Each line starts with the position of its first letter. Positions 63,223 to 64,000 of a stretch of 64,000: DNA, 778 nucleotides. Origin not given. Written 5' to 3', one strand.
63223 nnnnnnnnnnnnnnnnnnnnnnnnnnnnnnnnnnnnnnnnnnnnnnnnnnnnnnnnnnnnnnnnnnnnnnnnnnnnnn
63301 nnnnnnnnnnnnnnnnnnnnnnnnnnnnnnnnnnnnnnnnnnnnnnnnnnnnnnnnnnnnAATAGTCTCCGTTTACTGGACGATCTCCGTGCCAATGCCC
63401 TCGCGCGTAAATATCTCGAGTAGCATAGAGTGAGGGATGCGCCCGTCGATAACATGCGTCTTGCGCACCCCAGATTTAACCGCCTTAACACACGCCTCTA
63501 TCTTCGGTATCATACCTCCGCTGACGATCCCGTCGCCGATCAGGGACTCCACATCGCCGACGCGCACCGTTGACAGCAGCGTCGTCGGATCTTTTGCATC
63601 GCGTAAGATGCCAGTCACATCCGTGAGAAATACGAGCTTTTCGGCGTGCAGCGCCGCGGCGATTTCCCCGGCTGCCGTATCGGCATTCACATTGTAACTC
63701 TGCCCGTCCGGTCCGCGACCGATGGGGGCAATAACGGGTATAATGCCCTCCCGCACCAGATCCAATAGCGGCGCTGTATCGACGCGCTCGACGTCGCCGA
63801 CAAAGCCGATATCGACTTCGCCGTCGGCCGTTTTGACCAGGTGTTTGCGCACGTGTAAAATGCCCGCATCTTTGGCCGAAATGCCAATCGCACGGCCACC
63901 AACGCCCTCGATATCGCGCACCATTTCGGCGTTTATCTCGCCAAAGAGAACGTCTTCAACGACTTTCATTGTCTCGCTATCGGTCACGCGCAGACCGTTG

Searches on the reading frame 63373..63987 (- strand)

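Call 57: search_protein_families(library=pfam, proteins=[window:63373-63987:-], max_evalue=0.01)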
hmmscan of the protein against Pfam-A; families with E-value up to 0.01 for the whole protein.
window:63373-63987:- (204 aa): 1 family
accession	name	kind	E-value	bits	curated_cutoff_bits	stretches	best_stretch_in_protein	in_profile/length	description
PF00696.33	AA_kinase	-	1.7e-34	120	24.9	1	2-181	64-234/234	Amino acid kinase family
